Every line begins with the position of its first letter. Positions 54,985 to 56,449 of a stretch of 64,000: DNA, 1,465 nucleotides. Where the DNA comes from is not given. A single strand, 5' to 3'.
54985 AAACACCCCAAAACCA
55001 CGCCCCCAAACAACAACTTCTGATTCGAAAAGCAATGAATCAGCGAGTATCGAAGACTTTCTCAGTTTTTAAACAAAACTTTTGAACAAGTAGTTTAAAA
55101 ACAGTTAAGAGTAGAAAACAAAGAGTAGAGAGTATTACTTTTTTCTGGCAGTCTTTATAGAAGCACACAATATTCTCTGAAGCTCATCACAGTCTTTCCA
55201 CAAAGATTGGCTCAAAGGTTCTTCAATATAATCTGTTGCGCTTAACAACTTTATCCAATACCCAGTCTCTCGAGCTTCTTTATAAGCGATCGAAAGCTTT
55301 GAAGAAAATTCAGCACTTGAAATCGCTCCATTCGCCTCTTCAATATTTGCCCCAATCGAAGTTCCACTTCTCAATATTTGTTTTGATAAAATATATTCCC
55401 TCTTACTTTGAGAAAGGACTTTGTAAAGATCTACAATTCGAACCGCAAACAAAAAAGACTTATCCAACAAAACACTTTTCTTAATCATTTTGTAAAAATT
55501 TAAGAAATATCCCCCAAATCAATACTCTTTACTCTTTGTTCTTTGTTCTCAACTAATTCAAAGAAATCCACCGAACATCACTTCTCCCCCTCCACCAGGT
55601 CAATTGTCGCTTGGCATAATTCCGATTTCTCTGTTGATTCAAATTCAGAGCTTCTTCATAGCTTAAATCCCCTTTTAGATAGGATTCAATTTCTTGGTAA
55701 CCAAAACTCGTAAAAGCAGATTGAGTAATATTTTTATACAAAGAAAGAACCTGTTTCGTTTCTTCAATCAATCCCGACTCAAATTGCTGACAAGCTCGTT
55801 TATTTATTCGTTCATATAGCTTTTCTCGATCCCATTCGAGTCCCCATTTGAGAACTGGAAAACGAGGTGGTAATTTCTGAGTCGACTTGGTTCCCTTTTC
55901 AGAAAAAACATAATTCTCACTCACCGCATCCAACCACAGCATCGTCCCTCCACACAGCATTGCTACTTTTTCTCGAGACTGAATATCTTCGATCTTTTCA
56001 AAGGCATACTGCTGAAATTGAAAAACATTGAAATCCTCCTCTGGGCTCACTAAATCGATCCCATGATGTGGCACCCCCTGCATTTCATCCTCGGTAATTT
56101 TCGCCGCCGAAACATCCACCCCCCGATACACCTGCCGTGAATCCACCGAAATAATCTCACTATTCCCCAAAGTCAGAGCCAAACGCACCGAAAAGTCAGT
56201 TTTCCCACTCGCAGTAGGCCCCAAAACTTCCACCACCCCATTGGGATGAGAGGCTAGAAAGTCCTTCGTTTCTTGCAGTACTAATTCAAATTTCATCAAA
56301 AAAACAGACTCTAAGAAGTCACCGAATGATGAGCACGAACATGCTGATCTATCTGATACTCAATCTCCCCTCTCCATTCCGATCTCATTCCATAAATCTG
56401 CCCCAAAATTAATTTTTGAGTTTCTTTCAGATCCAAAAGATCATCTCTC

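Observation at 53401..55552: Polarity rule for heptamer arrays: pyrimidine-type array 5' of a gene, complementary purine-type array 3' of it (possible mRNA 5'-3' end pairing)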

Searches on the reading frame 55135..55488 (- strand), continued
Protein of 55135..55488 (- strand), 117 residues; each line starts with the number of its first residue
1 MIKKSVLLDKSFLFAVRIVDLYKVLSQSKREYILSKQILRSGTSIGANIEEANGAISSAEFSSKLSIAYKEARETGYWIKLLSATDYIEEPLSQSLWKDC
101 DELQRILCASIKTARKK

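Call 93: get_annotated_region(hit=H3, flank=250)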
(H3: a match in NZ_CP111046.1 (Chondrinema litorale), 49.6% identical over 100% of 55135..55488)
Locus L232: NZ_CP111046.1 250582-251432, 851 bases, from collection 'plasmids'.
description: Chondrinema litorale strain WSW3-B12 plasmid unnamed4
organism: Chondrinema litorale (NCBI taxid 2994555)
taxonomy: Bacteria; Bacteroidota; Cytophagia; Cytophagales; Flammeovirgaceae; Chondrinema; Chondrinema litorale
host: -; source: Seaweed,red alga; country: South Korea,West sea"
typing (MOB-suite, as given by PLSDB): non-mobilizable
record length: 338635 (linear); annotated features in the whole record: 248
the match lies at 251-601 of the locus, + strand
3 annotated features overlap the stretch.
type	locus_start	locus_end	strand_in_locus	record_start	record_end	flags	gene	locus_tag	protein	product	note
CDS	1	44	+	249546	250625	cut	-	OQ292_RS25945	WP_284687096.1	efflux RND transporter periplasmic adaptor subunit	GO:0006810 - transport [Evidence IEA]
CDS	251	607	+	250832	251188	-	-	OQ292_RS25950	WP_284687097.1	four helix bundle protein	-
CDS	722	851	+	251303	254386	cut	-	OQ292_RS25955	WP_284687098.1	efflux RND transporter permease subunit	GO:0055085 - transmembrane transport [Evidence IEA]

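Call 94: get_annotated_region(hit=H4, flank=250)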
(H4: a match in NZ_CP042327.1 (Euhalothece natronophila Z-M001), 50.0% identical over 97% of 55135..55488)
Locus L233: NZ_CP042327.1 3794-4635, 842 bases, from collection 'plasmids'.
description: Euhalothece natronophila Z-M001 plasmid pEu1, complete sequence
organism: Euhalothece natronophila Z-M001 (NCBI taxid 522448)
taxonomy: Bacteria; Cyanobacteriota; Cyanophyceae; Chroococcales; Halothecacae; Euhalothece; Euhalothece natronophila; Euhalothece natronophila Z-M001
host: -; source: cell culture,soda lake Magadi; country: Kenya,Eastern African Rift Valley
typing (MOB-suite, as given by PLSDB): non-mobilizable
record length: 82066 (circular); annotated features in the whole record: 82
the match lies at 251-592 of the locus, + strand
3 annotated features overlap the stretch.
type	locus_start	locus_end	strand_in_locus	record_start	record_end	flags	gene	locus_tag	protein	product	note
CDS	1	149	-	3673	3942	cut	-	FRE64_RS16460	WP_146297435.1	hypothetical protein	-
CDS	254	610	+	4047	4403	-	-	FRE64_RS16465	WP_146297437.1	four helix bundle protein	-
CDS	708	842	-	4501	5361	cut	-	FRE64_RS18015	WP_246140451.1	hypothetical protein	-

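Call 95: get_annotated_region(hit=H6, flank=250)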
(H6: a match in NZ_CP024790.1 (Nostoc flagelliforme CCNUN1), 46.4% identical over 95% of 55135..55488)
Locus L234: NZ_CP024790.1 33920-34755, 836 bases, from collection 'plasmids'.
description: Nostoc flagelliforme CCNUN1 plasmid pNFSY05, complete sequence
organism: Nostoc flagelliforme CCNUN1 (NCBI taxid 2038116)
taxonomy: Bacteria; Cyanobacteriota; Cyanophyceae; Nostocales; Nostocaceae; Nostoc; Nostoc flagelliforme; Nostoc flagelliforme CCNUN1
host: -; source: cell culture,desert soil; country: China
typing (MOB-suite, as given by PLSDB): non-mobilizable; replicon rep_cluster_317
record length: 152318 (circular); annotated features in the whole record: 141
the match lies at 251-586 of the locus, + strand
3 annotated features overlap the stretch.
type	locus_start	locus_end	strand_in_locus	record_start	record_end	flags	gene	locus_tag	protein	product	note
CDS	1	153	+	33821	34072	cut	-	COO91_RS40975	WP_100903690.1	hypothetical protein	-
CDS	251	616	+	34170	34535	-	-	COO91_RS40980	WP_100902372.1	four helix bundle protein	-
CDS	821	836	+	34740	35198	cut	-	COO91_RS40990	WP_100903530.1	DUF1392 domain-containing protein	-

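Call 96: get_annotated_region(hit=H10, flank=250)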
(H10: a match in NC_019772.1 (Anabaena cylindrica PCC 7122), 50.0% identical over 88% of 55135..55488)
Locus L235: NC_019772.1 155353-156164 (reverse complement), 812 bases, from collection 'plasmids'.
description: Anabaena cylindrica PCC 7122 plasmid pANACY.01, complete sequence
organism: Anabaena cylindrica PCC 7122 (NCBI taxid 272123)
taxonomy: Bacteria; Cyanobacteriota; Cyanophyceae; Nostocales; Nostocaceae; Anabaena; Anabaena cylindrica; Anabaena cylindrica PCC 7122
host: -; source: water, most likely pond; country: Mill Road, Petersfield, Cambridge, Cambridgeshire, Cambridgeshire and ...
typing (MOB-suite, as given by PLSDB): conjugative; replicon rep_cluster_345; relaxase MOBP; mating-pair formation MPF_T
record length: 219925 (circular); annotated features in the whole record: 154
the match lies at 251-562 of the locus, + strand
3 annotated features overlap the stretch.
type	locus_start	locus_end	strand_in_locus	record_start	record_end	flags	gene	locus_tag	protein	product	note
CDS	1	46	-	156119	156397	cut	cas2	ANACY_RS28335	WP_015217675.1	CRISPR-associated endonuclease Cas2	GO:0043571 - maintenance of CRISPR repeat elements [Evidence IEA]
CDS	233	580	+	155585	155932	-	-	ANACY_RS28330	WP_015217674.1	four helix bundle protein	-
CDS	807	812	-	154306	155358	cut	cas1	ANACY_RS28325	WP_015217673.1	CRISPR-associated endonuclease Cas1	GO:0043571 - maintenance of CRISPR repeat elements [Evidence IEA]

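Call 97: get_annotated_region(hit=H16, flank=250)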
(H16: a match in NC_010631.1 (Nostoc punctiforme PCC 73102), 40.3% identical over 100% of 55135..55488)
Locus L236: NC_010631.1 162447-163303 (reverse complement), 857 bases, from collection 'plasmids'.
description: Nostoc punctiforme PCC 73102 plasmid pNPUN01, complete sequence
organism: Nostoc punctiforme PCC 73102 (NCBI taxid 63737)
taxonomy: Bacteria; Cyanobacteriota; Cyanophyceae; Nostocales; Nostocaceae; Nostoc; Nostoc punctiforme; Nostoc punctiforme PCC 73102
host: -; source: -; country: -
typing (MOB-suite, as given by PLSDB): conjugative; replicon rep_cluster_317; relaxase MOBF; mating-pair formation MPF_T
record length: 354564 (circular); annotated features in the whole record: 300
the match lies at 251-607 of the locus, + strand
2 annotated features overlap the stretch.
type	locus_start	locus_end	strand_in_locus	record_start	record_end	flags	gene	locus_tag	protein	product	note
CDS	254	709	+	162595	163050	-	-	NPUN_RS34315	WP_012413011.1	four helix bundle protein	-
CDS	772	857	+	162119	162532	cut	-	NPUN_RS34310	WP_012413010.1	element excision factor XisH family protein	-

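Call 98: get_annotated_region(hit=H22, flank=250)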
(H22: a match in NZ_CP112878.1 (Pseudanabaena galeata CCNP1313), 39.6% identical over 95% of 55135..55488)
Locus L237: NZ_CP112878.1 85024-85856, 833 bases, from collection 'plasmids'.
description: Pseudanabaena galeata CCNP1313 plasmid pPg_04, complete sequence
organism: Pseudanabaena galeata CCNP1313 (NCBI taxid 2602720)
taxonomy: Bacteria; Cyanobacteriota; Cyanophyceae; Pseudanabaenales; Pseudanabaenaceae; Pseudanabaena; Pseudanabaena galeata; Pseudanabaena galeata CCNP1313
host: -; source: -; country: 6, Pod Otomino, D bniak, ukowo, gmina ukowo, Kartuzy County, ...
typing (MOB-suite, as given by PLSDB): mobilizable; relaxase MOBP
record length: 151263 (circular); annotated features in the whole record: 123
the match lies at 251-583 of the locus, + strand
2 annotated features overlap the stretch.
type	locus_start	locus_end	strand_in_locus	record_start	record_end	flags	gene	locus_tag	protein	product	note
CDS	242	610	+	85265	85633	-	-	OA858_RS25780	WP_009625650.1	four helix bundle protein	-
CDS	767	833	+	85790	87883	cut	cas1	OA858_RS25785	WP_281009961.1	CRISPR-associated endonuclease Cas1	GO:0043571 - maintenance of CRISPR repeat elements [Evidence IEA]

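Call 99: get_annotated_region(hit=H23, flank=250)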
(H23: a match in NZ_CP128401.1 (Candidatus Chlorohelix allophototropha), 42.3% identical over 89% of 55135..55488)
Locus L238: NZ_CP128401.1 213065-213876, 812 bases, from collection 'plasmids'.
description: Candidatus Chlorohelix allophototropha isolate L227-S17 plasmid unnamed1, complete sequence
organism: Candidatus Chlorohelix allophototropha (NCBI taxid 3003348)
taxonomy: Bacteria; Chloroflexota; Chloroflexia; Candidatus Chloroheliales; Candidatus Chloroheliaceae; Candidatus Chlorohelix; Candidatus Chlorohelix allophototropha
host: -; source: Single colony of Candidatus Chlorohelix allophototropha from a non-axenic enrichment (subculture 19.9); ...; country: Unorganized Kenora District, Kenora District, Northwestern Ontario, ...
typing (MOB-suite, as given by PLSDB): non-mobilizable
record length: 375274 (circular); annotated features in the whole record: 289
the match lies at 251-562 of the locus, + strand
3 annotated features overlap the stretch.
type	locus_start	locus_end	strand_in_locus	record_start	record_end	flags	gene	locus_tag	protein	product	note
CDS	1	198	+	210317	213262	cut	-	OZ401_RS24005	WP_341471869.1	helicase-related protein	-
CDS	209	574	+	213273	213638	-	-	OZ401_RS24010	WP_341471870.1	four helix bundle protein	-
CDS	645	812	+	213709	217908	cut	-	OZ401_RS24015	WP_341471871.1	N-6 DNA methylase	GO:0006306 - DNA methylation [Evidence IEA]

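Call 100: get_annotated_region(hit=H25, flank=250)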
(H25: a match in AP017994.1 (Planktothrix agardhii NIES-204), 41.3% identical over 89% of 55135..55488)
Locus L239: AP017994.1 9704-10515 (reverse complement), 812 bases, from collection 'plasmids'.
description: Planktothrix agardhii NIES-204 plasmid plasmid3 DNA, complete sequence
organism: Planktothrix agardhii NIES-204 (NCBI taxid 282423)
taxonomy: Bacteria; Cyanobacteriota; Cyanophyceae; Oscillatoriales; Microcoleaceae; Planktothrix; Planktothrix agardhii; Planktothrix agardhii NIES-204
host: -; source: -; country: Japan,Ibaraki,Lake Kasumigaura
typing (MOB-suite, as given by PLSDB): non-mobilizable
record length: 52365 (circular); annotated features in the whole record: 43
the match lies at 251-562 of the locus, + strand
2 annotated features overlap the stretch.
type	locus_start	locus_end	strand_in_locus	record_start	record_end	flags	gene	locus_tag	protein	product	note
CDS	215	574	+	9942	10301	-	-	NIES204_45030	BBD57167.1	hypothetical protein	-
CDS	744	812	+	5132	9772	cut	-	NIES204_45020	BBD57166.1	hypothetical protein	-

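Call 102: search_protein_families(library=ncbifam, proteins=[window:55135-55488:-])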
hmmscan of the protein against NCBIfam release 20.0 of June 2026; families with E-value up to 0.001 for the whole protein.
window:55135-55488:- (117 aa): 3 families
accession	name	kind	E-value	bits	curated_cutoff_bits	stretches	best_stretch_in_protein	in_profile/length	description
TIGR02436.1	TIGR02436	subfamily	3.7e-30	104.3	24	1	9-114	3-108/109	four helix bundle protein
NF008912.0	PRK12275.1-6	subfamily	2.5e-09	37.2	124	1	19-116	17-113/117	hypothetical protein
NF008911.0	PRK12275.1-2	subfamily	5.7e-09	36.5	137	1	19-116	18-117/118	hypothetical protein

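Call 103: search_solved_structures(query=window:55135-55488:-, max_evalue=0.001)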
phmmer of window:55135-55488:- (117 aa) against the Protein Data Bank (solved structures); distinct sequences matched with E-value up to 0.001: 1.
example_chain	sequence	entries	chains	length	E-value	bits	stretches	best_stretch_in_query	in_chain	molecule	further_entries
2rld_A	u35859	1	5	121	1.9e-31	111.9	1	3-115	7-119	Uncharacterized protein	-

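Call 110: get_annotated_region(hit=H6, flank=600)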
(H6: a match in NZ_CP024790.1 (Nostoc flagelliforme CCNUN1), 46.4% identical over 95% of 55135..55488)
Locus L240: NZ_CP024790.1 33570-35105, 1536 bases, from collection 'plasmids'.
description: Nostoc flagelliforme CCNUN1 plasmid pNFSY05, complete sequence
organism: Nostoc flagelliforme CCNUN1 (NCBI taxid 2038116)
taxonomy: Bacteria; Cyanobacteriota; Cyanophyceae; Nostocales; Nostocaceae; Nostoc; Nostoc flagelliforme; Nostoc flagelliforme CCNUN1
host: -; source: cell culture,desert soil; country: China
typing (MOB-suite, as given by PLSDB): non-mobilizable; replicon rep_cluster_317
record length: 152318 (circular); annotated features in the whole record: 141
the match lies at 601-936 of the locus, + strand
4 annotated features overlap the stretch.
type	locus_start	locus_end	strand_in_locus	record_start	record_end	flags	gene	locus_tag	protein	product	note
CDS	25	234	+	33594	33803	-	-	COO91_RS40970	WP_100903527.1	hypothetical protein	-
CDS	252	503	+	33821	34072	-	-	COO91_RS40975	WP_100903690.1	hypothetical protein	-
CDS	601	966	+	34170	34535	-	-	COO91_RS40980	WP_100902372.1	four helix bundle protein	-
CDS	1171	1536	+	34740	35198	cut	-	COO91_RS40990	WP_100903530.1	DUF1392 domain-containing protein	-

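Call 111: get_annotated_region(hit=H7, flank=600)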
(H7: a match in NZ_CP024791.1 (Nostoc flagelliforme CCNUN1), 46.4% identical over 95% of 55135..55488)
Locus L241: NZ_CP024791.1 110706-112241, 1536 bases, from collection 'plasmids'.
description: Nostoc flagelliforme CCNUN1 plasmid pNFSY06, complete sequence
organism: Nostoc flagelliforme CCNUN1 (NCBI taxid 2038116)
taxonomy: Bacteria; Cyanobacteriota; Cyanophyceae; Nostocales; Nostocaceae; Nostoc; Nostoc flagelliforme; Nostoc flagelliforme CCNUN1
host: -; source: cell culture,desert soil; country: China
typing (MOB-suite, as given by PLSDB): non-mobilizable; replicon rep_cluster_1622,rep_cluster_317
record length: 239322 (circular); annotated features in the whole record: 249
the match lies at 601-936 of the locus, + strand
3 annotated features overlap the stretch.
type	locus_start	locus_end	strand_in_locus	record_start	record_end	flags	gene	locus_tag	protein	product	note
CDS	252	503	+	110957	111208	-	-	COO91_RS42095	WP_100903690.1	hypothetical protein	-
CDS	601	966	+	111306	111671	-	-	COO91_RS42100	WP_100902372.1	four helix bundle protein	-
CDS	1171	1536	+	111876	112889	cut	-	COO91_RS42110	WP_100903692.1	DNA cytosine methyltransferase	GO:0006304 - DNA modification [Evidence IEA]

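Call 112: get_annotated_region(hit=H8, flank=600)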
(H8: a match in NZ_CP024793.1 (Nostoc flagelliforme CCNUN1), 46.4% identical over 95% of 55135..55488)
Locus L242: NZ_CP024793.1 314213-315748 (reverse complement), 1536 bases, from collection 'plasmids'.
description: Nostoc flagelliforme CCNUN1 plasmid pNFSY08, complete sequence
organism: Nostoc flagelliforme CCNUN1 (NCBI taxid 2038116)
taxonomy: Bacteria; Cyanobacteriota; Cyanophyceae; Nostocales; Nostocaceae; Nostoc; Nostoc flagelliforme; Nostoc flagelliforme CCNUN1
host: -; source: cell culture,desert soil; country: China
typing (MOB-suite, as given by PLSDB): conjugative; replicon rep_cluster_317; relaxase MOBP,MOBV,MOBV; mating-pair formation MPF_T
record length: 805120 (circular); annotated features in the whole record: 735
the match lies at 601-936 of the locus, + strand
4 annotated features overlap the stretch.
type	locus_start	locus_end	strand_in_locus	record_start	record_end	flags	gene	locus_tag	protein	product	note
CDS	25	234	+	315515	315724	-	-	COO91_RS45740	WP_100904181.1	hypothetical protein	-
CDS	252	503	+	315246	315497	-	-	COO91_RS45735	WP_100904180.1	hypothetical protein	-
CDS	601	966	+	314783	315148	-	-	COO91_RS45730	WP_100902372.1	four helix bundle protein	-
CDS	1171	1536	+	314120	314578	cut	-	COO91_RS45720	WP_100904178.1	DUF1392 domain-containing protein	-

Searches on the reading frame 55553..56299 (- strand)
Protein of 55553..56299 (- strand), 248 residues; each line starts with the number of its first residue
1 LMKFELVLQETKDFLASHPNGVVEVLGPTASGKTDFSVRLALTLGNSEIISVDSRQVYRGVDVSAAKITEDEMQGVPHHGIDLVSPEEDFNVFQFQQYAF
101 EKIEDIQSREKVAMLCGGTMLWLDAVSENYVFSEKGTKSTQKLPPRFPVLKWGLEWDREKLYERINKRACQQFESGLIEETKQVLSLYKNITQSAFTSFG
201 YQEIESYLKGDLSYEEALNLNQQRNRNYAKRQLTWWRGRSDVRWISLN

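Call 53: find_homologous_proteins(query=window:55553-56299:-, max_evalue=1e-20)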
Query window:55553-56299:- (248 aa): 7321 proteins with E <= 1e-20 among 8000 candidates; the best 120 are listed.
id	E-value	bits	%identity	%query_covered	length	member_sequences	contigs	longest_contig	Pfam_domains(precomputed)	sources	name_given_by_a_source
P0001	3.4e-162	555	100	100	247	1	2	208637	PF01745.23,PF01715.24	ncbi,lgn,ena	-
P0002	9.6e-106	370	67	96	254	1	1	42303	PF01745.23,PF01715.24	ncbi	-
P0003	3.9e-104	365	66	96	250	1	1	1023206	PF01745.23,PF01715.24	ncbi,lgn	-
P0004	1.2e-102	360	66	96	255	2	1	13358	PF01745.23,PF01715.24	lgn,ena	-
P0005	1.1e-101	357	64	96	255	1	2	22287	PF01745.23,PF01715.24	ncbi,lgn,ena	-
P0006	1.1e-97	344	63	98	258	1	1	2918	PF01745.23,PF01715.24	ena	-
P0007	1.1e-97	344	59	96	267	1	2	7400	PF01715.24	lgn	-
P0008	4.0e-97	342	62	98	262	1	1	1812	PF01715.24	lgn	-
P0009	7.6e-97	341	65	94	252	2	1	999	PF01745.23,PF01715.24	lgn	-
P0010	3.4e-96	339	62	96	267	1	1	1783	PF01715.24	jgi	-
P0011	1.1e-95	338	62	98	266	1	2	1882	PF01715.24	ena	-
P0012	1.7e-95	337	62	97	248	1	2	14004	PF01745.23,PF01715.24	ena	-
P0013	8.5e-95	335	62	96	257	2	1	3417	PF01715.24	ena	-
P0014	9.7e-95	334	60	97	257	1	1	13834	PF01715.24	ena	-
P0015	1.1e-94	334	61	96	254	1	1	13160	PF01715.24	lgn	-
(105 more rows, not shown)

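Call 54: find_encoding_contigs(protein=P0003, flank=10000, max_places=2)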
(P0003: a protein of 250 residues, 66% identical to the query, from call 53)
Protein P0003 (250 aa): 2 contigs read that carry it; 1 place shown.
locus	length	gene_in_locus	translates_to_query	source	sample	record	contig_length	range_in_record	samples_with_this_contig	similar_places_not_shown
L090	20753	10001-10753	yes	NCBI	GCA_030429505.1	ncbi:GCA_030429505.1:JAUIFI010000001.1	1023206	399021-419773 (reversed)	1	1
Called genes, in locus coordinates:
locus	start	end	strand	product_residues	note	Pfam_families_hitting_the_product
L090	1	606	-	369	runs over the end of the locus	PF01098:FTSW_RODA_SPOVE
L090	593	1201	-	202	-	PF09335:VTT_dom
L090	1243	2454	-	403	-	PF00482:T2SSF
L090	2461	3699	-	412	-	PF00437:T2SSE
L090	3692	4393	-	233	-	-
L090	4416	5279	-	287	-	-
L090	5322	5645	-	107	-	PF02482:Ribosomal_S30AE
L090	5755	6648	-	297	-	-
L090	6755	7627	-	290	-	-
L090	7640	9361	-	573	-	-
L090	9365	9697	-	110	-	-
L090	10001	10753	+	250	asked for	PF01745:IPT (weak), PF01715:IPPT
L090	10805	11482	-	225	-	PF03167:UDG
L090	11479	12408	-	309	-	PF00520:Ion_trans, PF14470:bPH_3 (weak)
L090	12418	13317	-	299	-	PF02355:SecD_SecF_C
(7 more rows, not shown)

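Call 55: find_encoding_contigs(protein=P0002, flank=10000, max_places=2)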
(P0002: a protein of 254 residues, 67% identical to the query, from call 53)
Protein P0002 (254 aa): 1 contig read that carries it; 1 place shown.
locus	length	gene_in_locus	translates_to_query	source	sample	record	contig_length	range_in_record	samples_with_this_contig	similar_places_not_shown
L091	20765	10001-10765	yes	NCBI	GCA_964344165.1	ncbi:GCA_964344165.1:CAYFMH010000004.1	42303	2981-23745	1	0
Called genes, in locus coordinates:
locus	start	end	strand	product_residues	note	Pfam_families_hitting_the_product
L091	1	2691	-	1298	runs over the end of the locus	PF04997:RNA_pol_Rpb1_1, PF00623:RNA_pol_Rpb1_2, PF04983:RNA_pol_Rpb1_3, PF05000:RNA_pol_Rpb1_4, PF04998:RNA_pol_Rpb1_5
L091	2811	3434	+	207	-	-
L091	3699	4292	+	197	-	-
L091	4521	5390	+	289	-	PF13367:PrsW-protease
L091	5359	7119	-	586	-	-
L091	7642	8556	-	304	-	PF01513:NAD_kinase, PF20143:NAD_kinase_C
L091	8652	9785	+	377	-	PF09139:Tam41_Mmp37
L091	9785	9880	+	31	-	-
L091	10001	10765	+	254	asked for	PF01745:IPT (weak), PF01715:IPPT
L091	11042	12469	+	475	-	PF13727:CoA_binding_3, PF02397:Bac_transf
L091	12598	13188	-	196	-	-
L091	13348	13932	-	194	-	-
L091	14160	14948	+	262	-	PF08501:Shikimate_dh_N, PF01488:Shikimate_DH (weak)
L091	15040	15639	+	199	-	PF02390:Methyltransf_4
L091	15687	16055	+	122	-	PF00520:Ion_trans (weak), PF07885:Ion_trans_2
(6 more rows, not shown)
